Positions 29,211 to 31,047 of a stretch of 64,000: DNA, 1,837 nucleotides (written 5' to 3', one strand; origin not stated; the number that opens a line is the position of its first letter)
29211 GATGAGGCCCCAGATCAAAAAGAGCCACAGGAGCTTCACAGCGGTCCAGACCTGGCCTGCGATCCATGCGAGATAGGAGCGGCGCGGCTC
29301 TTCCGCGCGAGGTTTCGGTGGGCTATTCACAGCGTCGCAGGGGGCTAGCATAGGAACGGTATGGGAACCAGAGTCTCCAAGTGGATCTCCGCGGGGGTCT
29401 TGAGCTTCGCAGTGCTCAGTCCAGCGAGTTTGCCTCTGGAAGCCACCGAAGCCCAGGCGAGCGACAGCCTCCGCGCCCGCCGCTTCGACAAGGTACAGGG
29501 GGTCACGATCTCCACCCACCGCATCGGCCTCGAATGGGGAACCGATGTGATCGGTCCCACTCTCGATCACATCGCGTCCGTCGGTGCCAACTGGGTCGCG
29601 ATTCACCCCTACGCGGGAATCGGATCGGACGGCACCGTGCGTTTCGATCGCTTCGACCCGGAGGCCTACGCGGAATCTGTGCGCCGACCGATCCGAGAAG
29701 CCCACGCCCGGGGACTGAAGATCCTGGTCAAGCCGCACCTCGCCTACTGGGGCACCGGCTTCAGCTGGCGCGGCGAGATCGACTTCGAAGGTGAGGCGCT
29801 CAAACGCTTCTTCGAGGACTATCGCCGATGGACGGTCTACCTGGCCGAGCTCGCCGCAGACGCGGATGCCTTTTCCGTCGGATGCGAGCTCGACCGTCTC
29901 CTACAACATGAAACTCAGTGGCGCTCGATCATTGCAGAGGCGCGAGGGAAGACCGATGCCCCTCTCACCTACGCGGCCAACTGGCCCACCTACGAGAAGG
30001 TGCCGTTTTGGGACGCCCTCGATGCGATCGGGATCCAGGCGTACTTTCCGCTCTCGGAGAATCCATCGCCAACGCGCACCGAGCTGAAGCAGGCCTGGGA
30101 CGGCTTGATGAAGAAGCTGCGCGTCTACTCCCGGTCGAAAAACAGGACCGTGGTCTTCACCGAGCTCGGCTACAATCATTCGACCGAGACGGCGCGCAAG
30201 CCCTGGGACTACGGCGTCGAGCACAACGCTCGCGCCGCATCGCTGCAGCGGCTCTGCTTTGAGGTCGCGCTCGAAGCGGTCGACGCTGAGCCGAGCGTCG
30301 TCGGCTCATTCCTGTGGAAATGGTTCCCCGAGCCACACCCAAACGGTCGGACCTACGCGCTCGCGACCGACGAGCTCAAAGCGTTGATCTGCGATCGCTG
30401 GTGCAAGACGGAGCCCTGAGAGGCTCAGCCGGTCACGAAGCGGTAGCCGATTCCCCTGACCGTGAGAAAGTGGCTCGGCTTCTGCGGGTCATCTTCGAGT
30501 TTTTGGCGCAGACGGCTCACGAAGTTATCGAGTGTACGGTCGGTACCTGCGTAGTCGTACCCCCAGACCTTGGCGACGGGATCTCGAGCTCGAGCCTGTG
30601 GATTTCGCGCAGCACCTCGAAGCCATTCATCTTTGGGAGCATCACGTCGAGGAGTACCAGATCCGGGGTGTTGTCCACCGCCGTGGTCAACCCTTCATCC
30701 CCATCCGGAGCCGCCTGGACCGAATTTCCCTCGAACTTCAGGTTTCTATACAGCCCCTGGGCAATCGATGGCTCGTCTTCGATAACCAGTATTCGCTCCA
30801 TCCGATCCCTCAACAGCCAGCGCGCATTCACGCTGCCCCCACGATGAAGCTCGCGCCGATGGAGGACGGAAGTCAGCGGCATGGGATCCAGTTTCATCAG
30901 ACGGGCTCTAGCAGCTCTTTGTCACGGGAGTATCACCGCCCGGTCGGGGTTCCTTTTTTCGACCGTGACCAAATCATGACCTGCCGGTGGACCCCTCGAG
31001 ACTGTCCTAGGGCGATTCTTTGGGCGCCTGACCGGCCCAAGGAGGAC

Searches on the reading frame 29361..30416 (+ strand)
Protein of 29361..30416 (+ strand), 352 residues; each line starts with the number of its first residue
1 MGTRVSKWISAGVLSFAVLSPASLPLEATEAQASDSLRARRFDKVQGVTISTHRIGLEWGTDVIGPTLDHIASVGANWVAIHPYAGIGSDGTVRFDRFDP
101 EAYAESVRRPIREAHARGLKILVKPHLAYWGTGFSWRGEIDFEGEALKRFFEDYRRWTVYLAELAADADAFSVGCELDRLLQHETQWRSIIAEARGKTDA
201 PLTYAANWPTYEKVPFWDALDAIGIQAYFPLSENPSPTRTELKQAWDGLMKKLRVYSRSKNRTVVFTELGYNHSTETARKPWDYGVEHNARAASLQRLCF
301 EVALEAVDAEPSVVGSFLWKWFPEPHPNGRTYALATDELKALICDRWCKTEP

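Call 51: search_protein_families(library=pfam, proteins=[window:29361-30416:+], max_evalue=0.01)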
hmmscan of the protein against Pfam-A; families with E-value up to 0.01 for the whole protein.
window:29361-30416:+ (352 aa): 1 family
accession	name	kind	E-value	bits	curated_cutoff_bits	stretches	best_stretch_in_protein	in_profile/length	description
PF22612.2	GH113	-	1.6e-36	126.6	27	1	59-323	12-270/289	Glycoside Hydrolase Family 113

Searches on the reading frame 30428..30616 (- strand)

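Call 51: search_protein_families(library=pfam, proteins=[window:30428-30616:-], max_evalue=0.01)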
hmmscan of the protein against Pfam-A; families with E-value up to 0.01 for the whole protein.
seq(63 aa): 1 family
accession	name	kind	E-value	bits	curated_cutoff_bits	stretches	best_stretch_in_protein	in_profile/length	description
PF00486.34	Trans_reg_C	-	7.7e-16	58.4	26.2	1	15-60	32-77/77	Transcriptional regulatory protein, C terminal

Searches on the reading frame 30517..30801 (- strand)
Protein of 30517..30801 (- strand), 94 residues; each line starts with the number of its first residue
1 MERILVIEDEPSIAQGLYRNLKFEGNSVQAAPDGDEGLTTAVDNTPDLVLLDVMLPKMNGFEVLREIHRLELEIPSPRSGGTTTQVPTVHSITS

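Call 51: search_protein_families(library=pfam, proteins=[window:30520-30801:-], max_evalue=0.01)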
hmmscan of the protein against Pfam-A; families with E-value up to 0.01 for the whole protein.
seq(94 aa): 1 family
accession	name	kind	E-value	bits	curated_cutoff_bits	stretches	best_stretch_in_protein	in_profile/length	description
PF00072.30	Response_reg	-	8.3e-16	58.6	30.2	1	4-74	1-71/111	Response regulator receiver domain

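Call 54: find_encoding_contigs(protein=window:30517-30801:-, flank=3000, max_places=4)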
Protein window:30517-30801:- (94 aa): 1 contig read that carries it; 1 place shown.
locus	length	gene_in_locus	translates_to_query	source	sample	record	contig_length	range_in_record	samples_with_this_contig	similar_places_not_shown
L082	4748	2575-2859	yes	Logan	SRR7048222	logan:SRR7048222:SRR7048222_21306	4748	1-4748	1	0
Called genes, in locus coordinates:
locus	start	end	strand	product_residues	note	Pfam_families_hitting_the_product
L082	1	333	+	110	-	?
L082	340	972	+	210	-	PF03544:TonB_C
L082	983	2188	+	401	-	PF13424:TPR_12 (faint), PF00515:TPR_1 (faint), PF07719:TPR_2 (faint), PF12895:ANAPC3 (faint), PF13174:TPR_6 (faint), PF13176:TPR_7 (faint), PF13428:TPR_14 (faint), PF13432:TPR_16 (faint), +1 more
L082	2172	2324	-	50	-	-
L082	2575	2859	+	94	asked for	PF00072:Response_reg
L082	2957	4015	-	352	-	PF22612:GH113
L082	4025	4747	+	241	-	?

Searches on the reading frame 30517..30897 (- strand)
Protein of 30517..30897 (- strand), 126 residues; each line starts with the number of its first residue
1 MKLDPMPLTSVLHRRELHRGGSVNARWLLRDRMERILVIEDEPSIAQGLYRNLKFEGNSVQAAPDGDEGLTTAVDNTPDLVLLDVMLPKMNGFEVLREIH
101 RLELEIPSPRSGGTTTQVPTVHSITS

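Call 52: find_encoding_contigs(protein=window:30517-30897:-, flank=3000, max_places=4)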
Protein window:30517-30897:- (126 aa): no gene with exactly this product is on record in the collection.
